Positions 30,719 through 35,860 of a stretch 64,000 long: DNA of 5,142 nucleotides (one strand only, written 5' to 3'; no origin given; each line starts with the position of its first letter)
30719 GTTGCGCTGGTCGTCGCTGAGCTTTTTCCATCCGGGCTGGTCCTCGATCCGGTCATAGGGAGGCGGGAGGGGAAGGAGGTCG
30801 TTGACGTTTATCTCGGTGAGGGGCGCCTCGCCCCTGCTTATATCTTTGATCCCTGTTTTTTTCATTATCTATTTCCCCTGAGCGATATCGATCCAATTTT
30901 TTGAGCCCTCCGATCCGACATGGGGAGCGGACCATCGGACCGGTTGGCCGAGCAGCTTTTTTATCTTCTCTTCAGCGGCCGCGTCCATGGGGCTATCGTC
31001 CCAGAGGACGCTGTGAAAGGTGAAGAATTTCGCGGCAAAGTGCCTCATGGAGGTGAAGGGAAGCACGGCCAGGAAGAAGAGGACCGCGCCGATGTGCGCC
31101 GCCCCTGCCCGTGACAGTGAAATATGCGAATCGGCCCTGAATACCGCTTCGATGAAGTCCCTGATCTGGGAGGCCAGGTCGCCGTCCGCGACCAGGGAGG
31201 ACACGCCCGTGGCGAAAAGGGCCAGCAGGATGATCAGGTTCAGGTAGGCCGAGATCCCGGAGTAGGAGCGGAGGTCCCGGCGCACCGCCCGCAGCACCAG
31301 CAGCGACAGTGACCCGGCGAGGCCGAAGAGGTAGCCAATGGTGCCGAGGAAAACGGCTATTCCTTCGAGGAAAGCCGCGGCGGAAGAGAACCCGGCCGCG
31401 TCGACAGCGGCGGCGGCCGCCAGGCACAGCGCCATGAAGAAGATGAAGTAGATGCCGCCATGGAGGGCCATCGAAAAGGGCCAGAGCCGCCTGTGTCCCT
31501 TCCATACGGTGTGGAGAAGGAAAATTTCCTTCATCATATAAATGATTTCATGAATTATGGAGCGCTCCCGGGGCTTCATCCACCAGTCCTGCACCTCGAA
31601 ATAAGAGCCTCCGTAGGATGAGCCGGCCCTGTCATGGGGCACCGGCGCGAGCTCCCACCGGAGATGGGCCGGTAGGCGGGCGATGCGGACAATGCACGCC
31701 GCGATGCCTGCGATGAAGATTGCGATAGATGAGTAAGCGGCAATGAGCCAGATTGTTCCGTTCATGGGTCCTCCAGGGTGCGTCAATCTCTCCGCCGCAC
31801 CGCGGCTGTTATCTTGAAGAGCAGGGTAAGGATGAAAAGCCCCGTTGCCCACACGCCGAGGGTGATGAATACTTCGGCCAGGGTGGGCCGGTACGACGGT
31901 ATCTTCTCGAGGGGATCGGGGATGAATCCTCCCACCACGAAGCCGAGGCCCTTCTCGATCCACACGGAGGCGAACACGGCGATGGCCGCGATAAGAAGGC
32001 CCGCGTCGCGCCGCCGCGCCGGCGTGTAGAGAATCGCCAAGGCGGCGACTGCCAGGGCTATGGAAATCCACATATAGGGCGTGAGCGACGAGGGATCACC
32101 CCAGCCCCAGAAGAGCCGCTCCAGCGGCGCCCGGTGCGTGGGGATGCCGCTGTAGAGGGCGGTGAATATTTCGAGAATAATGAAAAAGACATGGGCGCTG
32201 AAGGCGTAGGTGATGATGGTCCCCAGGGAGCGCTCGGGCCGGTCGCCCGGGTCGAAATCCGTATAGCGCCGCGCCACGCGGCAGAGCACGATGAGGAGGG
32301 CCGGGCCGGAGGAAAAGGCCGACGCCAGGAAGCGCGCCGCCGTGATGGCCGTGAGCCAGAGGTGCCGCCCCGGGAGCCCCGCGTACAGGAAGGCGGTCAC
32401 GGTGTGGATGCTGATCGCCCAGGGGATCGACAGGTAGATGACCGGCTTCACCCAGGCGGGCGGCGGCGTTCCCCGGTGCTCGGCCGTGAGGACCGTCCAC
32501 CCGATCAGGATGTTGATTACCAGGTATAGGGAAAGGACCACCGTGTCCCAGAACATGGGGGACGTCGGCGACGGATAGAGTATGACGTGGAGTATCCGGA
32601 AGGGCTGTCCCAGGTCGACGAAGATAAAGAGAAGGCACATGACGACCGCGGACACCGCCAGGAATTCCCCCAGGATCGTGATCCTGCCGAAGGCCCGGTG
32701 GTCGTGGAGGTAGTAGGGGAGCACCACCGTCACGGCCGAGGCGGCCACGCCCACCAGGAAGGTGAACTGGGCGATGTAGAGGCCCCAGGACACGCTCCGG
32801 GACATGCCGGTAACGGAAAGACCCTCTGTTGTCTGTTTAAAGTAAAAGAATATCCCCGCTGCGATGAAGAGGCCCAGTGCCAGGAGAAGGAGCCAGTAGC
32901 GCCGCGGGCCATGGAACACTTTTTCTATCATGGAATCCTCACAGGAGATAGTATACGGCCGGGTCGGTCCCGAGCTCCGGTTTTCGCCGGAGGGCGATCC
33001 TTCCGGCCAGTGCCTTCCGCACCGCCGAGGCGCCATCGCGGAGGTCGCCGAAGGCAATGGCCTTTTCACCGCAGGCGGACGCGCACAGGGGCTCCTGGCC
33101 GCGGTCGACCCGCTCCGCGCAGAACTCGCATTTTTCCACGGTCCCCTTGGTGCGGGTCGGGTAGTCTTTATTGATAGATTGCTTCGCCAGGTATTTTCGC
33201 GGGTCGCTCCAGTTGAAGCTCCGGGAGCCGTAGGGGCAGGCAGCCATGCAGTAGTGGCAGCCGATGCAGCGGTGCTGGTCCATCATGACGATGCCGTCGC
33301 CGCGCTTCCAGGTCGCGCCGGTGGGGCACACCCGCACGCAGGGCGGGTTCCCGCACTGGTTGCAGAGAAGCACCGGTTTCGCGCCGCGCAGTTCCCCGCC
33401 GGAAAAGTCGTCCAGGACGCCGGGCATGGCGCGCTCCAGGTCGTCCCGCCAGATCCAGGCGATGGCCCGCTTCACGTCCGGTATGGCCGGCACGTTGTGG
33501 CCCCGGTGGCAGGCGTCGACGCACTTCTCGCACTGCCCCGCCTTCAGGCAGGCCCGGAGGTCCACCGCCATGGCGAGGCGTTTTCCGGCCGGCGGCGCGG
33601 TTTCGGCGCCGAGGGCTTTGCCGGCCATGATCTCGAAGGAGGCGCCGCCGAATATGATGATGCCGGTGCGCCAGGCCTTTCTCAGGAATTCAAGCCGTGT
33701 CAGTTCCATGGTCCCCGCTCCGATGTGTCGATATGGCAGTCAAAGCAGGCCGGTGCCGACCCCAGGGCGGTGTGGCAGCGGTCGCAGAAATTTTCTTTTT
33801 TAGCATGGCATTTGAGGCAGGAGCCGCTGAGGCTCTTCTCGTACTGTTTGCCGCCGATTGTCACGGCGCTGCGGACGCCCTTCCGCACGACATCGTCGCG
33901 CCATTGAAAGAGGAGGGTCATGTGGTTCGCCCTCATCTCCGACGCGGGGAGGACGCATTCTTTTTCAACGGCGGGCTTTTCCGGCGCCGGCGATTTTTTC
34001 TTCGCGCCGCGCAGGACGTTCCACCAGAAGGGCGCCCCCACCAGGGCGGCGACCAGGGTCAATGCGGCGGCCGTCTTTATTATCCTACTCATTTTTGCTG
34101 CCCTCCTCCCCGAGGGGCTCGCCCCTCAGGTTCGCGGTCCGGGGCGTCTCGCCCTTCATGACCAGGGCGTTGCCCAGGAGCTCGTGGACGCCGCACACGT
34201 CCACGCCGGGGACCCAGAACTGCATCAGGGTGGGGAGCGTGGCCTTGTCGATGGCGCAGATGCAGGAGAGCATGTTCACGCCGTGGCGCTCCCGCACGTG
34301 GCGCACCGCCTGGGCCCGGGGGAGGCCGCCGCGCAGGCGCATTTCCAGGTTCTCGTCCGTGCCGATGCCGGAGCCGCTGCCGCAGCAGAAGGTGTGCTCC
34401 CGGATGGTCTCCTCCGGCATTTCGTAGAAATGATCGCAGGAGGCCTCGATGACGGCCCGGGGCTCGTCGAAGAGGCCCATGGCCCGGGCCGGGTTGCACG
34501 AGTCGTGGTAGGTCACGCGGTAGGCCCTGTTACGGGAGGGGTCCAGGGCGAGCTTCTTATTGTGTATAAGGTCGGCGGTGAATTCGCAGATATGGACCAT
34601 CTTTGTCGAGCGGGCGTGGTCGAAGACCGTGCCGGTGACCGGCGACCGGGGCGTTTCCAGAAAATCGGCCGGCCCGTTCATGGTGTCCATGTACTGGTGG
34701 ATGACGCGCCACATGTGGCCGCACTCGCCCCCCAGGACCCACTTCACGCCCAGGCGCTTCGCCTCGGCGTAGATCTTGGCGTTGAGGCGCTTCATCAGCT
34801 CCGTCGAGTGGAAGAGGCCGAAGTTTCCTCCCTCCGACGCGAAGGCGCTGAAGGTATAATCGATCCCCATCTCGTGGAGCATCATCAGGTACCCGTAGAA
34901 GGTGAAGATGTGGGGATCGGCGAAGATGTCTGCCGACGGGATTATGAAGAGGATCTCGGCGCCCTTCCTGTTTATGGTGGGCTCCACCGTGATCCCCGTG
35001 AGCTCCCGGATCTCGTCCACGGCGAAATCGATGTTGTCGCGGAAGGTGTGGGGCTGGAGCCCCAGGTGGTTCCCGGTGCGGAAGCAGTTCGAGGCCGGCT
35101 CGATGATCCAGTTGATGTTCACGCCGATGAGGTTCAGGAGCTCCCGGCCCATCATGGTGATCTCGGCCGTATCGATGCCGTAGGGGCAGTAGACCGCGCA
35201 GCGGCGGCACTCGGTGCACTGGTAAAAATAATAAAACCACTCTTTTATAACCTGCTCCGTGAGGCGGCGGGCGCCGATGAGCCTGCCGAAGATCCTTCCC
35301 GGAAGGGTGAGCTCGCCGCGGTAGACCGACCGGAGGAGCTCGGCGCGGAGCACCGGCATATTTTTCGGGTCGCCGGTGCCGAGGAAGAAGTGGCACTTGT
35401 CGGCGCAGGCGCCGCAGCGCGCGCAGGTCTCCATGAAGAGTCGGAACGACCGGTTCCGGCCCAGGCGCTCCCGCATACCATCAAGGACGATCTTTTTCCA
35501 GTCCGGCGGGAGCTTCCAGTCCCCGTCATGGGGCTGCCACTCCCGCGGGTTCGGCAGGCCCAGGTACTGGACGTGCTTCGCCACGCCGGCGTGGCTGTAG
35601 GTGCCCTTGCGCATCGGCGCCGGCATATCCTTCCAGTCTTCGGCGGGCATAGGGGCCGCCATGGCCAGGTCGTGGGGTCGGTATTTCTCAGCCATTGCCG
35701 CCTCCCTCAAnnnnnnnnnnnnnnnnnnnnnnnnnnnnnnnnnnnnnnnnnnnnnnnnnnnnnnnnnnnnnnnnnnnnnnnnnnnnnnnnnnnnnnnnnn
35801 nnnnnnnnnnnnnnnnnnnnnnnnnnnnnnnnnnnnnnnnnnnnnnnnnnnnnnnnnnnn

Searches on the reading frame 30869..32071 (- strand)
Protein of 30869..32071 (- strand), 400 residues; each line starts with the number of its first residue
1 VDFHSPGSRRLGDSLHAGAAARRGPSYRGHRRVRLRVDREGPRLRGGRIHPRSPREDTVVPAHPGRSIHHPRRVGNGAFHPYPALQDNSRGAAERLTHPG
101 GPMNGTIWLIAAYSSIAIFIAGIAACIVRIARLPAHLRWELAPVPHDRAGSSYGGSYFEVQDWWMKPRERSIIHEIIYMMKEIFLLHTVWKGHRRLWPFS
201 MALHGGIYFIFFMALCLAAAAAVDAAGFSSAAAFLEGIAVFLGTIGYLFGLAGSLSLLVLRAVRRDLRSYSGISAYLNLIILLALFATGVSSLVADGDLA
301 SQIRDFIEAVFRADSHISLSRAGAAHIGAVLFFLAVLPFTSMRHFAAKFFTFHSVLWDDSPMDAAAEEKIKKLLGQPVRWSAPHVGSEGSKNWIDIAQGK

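Call 6: search_protein_families(library=ncbifam, proteins=[window:30869-32071:-], max_evalue=1e-10)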
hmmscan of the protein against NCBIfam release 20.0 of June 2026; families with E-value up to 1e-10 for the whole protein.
window:30869-32071:- (400 aa): 0 families

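Call 7: search_protein_families(library=pfam, proteins=[window:30869-32071:-], max_evalue=0.001)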
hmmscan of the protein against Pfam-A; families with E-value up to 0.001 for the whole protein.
window:30869-32071:- (400 aa): 1 family
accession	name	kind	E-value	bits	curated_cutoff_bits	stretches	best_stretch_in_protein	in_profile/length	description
PF02665.19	Nitrate_red_gam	-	4.6e-06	26.9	22.9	1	194-346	42-200/217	Nitrate reductase gamma subunit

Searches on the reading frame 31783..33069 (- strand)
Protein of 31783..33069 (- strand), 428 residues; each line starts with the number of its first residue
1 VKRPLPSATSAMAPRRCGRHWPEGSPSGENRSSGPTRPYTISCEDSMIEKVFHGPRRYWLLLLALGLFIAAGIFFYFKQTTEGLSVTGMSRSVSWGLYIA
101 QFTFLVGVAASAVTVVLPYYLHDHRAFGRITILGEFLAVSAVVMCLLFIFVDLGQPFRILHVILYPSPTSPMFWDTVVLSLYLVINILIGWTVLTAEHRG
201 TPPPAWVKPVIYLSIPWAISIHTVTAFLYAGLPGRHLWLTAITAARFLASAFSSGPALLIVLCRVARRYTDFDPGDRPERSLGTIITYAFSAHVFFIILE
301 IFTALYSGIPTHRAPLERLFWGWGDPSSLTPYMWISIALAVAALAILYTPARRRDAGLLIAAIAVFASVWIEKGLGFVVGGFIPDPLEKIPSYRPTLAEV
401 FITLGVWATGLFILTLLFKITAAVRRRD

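Call 7: search_protein_families(library=pfam, proteins=[window:31783-33069:-], max_evalue=0.001)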
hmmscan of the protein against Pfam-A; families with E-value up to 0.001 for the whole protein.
window:31783-33069:- (428 aa): 1 family
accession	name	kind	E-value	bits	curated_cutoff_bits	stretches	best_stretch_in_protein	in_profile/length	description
PF03916.19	NrfD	-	2e-40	139.8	25.8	1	86-370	2-298/313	Polysulphide reductase, NrfD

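Call 36: search_protein_families(library=ncbifam, proteins=[window:31783-33069:-], max_evalue=1e-8)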
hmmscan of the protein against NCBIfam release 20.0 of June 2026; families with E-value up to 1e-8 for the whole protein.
window:31783-33069:- (428 aa): 2 families
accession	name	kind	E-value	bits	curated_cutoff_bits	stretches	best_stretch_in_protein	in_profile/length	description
NF045798.1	DsrP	equivalog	6e-131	437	350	1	47-425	1-344/346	sulfate reduction electron transfer complex DsrMKJOP subunit DsrP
NF041784.1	mnquin_red_QrcD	equivalog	4.4e-09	36.1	570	0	243-419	219-396/408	menaquinone reductase integral membrane subunit QrcD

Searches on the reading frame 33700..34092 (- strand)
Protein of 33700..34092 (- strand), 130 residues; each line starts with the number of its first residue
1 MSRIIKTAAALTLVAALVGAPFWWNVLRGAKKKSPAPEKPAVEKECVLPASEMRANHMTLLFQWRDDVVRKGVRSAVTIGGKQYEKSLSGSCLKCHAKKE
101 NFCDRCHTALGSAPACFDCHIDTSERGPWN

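Call 82: search_protein_families(library=pfam, proteins=[window:33700-34092:-], max_evalue=1)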
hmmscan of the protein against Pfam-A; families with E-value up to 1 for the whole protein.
window:33700-34092:- (130 aa): 2 families
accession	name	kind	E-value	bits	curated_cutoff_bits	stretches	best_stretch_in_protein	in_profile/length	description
PF14537.11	Cytochrom_c3_2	-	0.0095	16.8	25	1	91-108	62-79/79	Cytochrome c3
PF14522.11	Cytochrome_C7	-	0.13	12.5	24.8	0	83-120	37-66/67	Cytochrome c7 and related cytochrome c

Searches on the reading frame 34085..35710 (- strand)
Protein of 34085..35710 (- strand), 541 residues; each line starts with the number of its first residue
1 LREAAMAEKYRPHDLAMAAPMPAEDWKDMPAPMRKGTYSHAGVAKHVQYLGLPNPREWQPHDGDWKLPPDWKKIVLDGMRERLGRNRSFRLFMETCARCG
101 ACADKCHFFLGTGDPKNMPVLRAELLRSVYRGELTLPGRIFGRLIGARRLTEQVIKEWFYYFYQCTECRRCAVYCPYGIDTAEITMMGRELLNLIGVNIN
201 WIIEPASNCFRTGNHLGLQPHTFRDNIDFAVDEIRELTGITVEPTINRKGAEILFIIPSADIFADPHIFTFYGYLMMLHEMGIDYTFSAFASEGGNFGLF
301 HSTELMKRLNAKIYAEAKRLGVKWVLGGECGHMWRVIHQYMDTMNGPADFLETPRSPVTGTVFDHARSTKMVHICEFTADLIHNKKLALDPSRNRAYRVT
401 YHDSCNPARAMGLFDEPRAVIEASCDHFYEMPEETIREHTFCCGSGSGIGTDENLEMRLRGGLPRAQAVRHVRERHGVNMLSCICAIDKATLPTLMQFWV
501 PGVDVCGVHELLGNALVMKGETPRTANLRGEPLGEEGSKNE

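Call 7: search_protein_families(library=pfam, proteins=[window:34085-35710:-], max_evalue=0.001)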
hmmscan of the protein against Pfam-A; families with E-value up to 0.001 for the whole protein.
window:34085-35710:- (541 aa): 7 families
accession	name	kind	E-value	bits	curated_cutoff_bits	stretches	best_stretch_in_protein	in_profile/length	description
PF13183.11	Fer4_8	-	1.2e-11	45.4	27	1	93-179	2-68/68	4Fe-4S dicluster domain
PF13534.11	Fer4_17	-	6.7e-10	39.8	22.2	1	96-180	2-61/61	4Fe-4S dicluster domain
PF13187.11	Fer4_9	-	2.2e-06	28.1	27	0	163-178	35-50/52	4Fe-4S dicluster domain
PF13237.11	Fer4_10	-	1.5e-05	25.3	25.5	0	164-179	8-23/53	4Fe-4S dicluster domain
PF12797.12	Fer4_2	-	0.00015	22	24.5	0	163-177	8-22/22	4Fe-4S binding domain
PF12838.12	Fer4_7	-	0.00026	21.8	27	0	95-179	1-52/52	4Fe-4S dicluster domain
PF12800.12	Fer4_4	-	0.00033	21.2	24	0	94-107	2-15/17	4Fe-4S binding domain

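Call 36: search_protein_families(library=ncbifam, proteins=[window:34085-35710:-], max_evalue=1e-8)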
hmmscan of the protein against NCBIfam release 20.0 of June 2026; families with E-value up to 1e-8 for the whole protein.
window:34085-35710:- (541 aa): 5 families
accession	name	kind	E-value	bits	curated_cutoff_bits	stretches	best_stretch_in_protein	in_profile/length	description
NF045796.1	DsrK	equivalog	3.6e-210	698.3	400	1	59-536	15-451/453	sulfate reduction electron transfer complex DsrMKJOP subunit DsrK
NF045724.1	ferredox_TmcB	equivalog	2.2e-45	155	735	1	88-450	35-364/430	electron transfer complex ferredoxin TmcB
NF045711.1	sulf_resp_HmcF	equivalog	9.6e-36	123.5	750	1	89-449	55-385/457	sulfate respiration complex iron-sulfur protein HmcF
NF045670.1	quin_L_LdhH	equivalog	2.1e-12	46.1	800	0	368-446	573-644/706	L-lactate dehydrogenase (quinone) large subunit LdhH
NF004898.0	PRK06259.1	equivalog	1.5e-10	40.3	385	0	369-452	355-428/488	fumarate reductase (CoM/CoB) subunit TfrB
